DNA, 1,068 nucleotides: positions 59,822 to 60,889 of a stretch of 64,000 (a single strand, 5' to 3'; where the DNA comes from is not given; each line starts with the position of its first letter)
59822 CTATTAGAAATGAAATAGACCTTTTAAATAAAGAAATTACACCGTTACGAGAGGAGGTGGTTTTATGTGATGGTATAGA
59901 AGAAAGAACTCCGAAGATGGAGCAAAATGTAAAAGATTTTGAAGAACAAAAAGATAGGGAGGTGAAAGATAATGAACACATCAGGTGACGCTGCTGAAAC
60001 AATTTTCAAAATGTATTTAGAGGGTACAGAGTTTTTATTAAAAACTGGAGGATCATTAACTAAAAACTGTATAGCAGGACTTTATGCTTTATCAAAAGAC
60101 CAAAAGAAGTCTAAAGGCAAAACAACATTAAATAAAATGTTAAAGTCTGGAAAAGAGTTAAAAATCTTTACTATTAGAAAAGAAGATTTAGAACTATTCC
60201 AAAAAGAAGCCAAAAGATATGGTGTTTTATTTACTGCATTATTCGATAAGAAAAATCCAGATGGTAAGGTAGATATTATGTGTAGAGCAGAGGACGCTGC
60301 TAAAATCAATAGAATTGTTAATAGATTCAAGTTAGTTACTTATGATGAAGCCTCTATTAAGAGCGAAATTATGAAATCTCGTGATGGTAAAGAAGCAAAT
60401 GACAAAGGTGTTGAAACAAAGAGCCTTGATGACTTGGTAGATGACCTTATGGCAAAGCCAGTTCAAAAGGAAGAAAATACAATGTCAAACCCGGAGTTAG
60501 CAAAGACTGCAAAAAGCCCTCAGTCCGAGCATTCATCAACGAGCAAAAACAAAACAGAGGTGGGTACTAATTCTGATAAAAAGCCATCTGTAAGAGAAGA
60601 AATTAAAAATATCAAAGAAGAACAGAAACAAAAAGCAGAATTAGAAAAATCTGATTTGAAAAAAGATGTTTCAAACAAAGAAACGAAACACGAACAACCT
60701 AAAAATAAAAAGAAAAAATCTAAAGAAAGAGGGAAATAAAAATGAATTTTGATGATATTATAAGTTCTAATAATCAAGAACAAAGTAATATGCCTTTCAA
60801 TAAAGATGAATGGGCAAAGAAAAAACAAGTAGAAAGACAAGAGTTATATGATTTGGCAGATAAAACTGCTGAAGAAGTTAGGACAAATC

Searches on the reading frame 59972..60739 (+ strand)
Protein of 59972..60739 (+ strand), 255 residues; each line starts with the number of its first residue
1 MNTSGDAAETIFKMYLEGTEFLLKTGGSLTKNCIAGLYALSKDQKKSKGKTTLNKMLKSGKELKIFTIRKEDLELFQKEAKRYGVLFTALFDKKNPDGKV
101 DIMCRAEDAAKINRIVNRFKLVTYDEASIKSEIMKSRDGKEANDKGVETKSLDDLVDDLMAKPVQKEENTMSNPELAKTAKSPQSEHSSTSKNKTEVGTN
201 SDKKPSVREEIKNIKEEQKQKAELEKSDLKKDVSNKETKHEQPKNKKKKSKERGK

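Call 62: search_protein_families(library=pfam, proteins=[window:59972-60739:+], max_evalue=0.0001)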
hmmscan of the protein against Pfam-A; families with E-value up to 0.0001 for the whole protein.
window:59972-60739:+ (255 aa): 1 family
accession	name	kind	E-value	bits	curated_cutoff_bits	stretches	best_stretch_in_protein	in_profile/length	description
PF12687.12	DUF3801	-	6.7e-29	101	24.1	1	31-229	2-129/131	Protein of unknown function (DUF3801)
